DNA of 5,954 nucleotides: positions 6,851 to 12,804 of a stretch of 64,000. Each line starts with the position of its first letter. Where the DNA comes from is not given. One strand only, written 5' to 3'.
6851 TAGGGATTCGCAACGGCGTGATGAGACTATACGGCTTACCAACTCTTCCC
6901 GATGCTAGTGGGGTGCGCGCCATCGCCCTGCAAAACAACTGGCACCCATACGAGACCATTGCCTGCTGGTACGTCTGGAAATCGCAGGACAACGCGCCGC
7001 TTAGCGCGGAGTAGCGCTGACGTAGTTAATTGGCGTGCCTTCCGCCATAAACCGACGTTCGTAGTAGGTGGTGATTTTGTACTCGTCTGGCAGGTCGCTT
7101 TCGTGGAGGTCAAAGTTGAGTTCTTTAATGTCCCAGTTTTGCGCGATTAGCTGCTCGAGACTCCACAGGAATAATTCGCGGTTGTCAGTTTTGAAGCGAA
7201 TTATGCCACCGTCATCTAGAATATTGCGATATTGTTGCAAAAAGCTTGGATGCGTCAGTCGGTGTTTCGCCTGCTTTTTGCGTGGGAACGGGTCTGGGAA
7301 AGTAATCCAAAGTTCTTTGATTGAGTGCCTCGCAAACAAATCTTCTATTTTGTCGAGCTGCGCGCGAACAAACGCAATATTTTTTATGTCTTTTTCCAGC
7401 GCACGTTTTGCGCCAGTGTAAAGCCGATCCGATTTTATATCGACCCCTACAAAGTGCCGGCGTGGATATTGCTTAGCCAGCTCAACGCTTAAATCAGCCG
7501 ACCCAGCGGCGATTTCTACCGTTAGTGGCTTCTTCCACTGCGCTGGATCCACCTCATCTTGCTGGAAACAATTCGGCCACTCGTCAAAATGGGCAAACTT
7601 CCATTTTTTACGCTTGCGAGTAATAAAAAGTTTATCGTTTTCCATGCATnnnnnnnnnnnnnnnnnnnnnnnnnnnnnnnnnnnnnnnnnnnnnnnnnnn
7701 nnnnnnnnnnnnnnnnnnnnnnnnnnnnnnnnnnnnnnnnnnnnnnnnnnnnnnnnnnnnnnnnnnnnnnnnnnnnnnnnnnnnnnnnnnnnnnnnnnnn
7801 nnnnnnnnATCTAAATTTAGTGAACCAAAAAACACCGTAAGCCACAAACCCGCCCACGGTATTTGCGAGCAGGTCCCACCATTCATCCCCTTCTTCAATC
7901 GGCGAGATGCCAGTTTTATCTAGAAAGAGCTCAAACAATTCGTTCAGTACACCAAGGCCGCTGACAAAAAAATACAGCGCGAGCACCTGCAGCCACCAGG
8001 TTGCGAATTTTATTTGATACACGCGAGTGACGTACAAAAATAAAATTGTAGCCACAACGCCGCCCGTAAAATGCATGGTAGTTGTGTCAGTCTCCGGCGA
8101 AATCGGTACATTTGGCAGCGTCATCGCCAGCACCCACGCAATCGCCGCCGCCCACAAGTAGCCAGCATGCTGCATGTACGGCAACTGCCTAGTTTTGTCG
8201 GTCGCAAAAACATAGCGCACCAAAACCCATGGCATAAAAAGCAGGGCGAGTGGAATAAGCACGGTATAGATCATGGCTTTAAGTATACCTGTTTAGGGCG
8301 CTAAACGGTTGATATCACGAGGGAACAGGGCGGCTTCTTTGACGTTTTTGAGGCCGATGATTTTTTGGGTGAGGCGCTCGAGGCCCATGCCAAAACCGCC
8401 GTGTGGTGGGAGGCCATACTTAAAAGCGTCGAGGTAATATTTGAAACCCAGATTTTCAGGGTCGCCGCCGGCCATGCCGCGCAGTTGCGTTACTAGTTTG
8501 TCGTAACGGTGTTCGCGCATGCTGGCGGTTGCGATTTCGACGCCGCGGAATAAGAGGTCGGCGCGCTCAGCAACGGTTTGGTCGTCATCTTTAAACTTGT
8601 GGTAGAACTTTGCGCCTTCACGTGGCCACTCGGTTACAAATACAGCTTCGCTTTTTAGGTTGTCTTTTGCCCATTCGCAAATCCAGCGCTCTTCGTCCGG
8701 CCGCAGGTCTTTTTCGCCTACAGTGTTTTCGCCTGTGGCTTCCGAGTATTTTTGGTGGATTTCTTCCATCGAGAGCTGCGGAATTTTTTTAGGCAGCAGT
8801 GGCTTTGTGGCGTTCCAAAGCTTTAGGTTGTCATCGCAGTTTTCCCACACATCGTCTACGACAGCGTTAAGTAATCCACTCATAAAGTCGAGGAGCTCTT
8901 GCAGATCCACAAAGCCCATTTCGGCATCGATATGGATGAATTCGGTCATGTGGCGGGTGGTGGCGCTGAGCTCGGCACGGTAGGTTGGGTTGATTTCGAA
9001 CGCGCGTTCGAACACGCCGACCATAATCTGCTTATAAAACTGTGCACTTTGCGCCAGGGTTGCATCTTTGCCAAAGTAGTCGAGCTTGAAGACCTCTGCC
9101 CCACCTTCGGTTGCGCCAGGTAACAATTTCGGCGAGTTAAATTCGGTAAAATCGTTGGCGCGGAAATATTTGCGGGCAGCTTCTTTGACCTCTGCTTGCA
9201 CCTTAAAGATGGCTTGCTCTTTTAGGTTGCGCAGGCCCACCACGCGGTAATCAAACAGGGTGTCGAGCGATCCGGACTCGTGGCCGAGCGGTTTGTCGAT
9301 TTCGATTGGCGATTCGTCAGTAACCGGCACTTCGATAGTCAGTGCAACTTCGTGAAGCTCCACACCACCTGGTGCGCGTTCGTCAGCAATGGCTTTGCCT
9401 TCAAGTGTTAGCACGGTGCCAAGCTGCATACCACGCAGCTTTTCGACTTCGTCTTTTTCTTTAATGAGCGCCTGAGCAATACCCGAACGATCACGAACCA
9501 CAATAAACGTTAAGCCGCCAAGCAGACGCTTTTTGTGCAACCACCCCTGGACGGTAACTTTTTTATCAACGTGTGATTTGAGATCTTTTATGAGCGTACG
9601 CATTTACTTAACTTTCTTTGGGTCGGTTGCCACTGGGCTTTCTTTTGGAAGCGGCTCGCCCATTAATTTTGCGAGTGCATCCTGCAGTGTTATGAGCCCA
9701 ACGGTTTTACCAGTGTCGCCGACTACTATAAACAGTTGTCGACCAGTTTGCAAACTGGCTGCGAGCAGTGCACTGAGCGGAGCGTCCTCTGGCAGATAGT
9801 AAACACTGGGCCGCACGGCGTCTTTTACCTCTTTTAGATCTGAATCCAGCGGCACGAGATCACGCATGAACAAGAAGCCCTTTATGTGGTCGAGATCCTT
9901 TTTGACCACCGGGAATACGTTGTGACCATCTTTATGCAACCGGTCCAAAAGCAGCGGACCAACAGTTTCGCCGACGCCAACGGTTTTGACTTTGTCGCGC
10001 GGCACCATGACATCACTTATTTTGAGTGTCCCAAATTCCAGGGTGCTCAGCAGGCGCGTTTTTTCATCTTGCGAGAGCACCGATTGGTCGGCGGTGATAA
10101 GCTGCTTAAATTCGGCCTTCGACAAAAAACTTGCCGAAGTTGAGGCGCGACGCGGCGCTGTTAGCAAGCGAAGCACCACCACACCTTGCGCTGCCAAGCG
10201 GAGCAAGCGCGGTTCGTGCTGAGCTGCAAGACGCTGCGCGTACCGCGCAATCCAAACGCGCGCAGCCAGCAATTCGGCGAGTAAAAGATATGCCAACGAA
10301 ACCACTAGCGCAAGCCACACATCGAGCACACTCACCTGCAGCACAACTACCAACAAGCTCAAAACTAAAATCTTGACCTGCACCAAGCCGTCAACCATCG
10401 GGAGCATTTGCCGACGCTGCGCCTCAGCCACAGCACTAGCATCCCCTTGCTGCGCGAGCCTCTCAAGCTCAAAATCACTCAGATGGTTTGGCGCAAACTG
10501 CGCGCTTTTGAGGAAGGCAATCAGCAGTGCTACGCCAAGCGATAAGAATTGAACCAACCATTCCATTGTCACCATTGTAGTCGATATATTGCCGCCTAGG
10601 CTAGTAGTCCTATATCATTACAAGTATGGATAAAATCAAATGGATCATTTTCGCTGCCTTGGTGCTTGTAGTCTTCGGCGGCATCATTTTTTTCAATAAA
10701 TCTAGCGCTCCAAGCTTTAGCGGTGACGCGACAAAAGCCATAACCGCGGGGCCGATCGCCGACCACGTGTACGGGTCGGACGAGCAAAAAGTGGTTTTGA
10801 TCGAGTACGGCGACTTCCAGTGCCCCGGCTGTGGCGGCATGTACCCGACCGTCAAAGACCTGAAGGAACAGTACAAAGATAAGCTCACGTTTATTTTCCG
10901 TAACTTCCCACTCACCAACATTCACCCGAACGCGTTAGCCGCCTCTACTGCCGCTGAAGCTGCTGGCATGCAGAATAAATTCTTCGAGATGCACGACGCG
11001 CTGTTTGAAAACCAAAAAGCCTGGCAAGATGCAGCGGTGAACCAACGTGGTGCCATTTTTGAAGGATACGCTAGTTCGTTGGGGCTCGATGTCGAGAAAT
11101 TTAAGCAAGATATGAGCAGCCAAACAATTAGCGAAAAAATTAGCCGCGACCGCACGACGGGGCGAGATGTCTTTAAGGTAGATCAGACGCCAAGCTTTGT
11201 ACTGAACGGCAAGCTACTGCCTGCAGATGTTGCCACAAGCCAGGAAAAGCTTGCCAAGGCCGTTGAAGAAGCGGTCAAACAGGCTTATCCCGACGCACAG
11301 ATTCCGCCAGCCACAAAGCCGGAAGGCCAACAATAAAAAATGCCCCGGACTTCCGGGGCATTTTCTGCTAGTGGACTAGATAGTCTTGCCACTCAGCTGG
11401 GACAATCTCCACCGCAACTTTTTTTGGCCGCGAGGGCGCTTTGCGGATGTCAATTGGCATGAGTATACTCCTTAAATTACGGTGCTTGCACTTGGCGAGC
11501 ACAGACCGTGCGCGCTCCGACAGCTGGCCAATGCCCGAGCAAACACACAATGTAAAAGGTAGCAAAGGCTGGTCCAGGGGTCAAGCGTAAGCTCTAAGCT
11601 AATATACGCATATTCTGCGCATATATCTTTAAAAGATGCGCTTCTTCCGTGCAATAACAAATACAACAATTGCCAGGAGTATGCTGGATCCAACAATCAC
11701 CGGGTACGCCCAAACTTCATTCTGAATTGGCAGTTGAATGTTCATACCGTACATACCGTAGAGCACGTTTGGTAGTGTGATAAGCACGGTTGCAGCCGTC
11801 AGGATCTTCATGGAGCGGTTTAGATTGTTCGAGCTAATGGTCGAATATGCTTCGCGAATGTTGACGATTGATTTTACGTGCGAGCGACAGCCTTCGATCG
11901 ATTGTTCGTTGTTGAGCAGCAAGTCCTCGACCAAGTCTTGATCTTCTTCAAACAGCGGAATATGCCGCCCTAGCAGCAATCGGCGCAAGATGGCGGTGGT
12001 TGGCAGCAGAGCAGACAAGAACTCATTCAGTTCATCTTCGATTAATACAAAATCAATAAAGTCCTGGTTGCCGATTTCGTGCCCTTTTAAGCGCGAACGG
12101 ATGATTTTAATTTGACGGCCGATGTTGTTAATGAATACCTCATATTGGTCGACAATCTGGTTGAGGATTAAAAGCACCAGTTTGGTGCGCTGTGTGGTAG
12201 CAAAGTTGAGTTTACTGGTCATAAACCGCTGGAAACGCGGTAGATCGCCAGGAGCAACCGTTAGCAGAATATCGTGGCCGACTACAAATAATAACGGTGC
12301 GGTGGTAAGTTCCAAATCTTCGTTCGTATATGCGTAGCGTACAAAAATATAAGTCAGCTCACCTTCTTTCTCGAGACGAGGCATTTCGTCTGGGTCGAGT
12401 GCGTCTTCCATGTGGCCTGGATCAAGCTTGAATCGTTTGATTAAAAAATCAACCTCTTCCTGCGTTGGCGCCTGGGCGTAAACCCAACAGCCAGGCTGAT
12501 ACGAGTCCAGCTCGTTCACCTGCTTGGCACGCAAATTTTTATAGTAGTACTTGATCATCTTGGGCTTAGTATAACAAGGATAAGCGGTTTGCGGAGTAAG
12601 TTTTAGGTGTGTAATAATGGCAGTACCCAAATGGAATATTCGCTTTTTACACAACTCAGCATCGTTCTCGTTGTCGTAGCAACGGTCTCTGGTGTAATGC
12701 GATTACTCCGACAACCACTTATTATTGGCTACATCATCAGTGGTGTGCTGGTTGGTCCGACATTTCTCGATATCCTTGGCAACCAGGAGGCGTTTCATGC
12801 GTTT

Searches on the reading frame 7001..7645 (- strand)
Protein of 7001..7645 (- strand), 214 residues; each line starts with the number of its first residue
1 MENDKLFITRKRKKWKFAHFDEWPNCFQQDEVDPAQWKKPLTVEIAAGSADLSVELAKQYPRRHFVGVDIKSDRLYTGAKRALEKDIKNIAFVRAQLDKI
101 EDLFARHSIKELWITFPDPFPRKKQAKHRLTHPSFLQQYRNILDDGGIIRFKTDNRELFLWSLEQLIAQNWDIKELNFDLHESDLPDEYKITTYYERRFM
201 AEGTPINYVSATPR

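Call 34: search_protein_families(library=pfam, proteins=[window:7001-7645:-], max_evalue=0.001)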
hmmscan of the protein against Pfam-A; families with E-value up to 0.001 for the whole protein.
window:7001-7645:- (214 aa): 6 families
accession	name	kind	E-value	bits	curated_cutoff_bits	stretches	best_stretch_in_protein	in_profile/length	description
PF02390.23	Methyltransf_4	-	8.9e-33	113.6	24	1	39-206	2-170/173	Putative methyltransferase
PF13847.12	Methyltransf_31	-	4.7e-07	30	27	1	43-155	8-113/145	Methyltransferase domain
PF13649.12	Methyltransf_25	-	2.6e-05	25.3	27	1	44-101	3-59/97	Methyltransferase domain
PF08242.18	Methyltransf_12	-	0.00014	22.9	30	1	43-102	1-60/98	Methyltransferase domain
PF01209.24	Ubie_methyltran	-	0.00017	21.5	20.1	1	41-101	50-111/233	ubiE/COQ5 methyltransferase family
PF24675.1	NpmA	-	0.0003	20.6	60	1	41-117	26-105/214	16S rRNA (adenine(1408)-N(1))-methyltransferase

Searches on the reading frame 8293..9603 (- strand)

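Call 34: search_protein_families(library=pfam, proteins=[window:8293-9603:-], max_evalue=0.001)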
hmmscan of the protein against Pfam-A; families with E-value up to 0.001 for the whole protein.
window:8293-9603:- (436 aa): 2 families
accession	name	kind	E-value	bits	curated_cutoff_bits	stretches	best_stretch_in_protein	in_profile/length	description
PF00152.25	tRNA-synt_2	-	1.1e-75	255.1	25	1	114-430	3-307/308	tRNA synthetases class II (D, K and N)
PF01336.31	tRNA_anti-codon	-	1.1e-10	41.7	27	1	16-84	1-68/75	OB-fold nucleic acid binding domain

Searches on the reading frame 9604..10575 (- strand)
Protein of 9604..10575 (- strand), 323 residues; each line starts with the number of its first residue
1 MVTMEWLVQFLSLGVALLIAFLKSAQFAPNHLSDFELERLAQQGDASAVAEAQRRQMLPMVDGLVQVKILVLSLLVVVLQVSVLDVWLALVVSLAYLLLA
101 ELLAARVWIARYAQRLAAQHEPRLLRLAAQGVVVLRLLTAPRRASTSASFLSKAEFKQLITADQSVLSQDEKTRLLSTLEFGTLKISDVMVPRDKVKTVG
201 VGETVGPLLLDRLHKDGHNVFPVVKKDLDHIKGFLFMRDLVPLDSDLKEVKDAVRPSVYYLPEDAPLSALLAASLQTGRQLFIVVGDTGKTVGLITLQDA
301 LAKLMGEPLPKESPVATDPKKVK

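Call 34: search_protein_families(library=pfam, proteins=[window:9604-10575:-], max_evalue=0.001)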
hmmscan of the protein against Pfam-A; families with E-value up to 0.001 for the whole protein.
window:9604-10575:- (323 aa): 1 family
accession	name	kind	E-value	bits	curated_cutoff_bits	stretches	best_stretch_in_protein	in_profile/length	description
PF00571.33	CBS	-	5.5e-09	36.7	24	1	250-305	1-56/57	CBS domain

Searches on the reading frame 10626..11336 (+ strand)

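Call 34: search_protein_families(library=pfam, proteins=[window:10626-11336:+], max_evalue=0.001)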
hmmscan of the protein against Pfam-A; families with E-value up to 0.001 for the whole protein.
window:10626-11336:+ (236 aa): 3 families
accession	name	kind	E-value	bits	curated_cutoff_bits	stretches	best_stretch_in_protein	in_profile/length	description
PF13462.12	Thioredoxin_4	-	2.7e-26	93.2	23.2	1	45-214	4-164/165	Thioredoxin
PF01323.26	DSBA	-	3.6e-12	46.9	25.6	1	103-212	88-189/191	DSBA-like thioredoxin domain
PF13743.12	Thioredoxin_5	-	4e-07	30.4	27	1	105-193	76-163/186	Thioredoxin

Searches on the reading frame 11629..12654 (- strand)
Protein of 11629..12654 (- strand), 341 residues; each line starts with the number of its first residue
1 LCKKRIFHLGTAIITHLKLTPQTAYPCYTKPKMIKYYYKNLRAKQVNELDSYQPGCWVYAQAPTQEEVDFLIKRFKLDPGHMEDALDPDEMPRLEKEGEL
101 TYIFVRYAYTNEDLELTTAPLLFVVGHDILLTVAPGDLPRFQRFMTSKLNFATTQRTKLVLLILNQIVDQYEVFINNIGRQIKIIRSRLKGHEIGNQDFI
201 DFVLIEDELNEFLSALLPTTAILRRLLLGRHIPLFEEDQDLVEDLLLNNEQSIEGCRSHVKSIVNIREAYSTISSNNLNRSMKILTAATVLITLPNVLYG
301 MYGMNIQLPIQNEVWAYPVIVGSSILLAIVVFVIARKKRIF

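Call 9: search_protein_families(library=ncbifam, proteins=[window:11629-12654:-], max_evalue=0.01)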
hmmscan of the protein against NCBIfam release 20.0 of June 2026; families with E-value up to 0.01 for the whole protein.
window:11629-12654:- (341 aa): 1 family
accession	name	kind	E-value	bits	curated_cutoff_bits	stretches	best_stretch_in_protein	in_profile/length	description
TIGR00383.1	corA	equivalog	1.5e-30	106.6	200.75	1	55-338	29-317/320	magnesium/cobalt transporter CorA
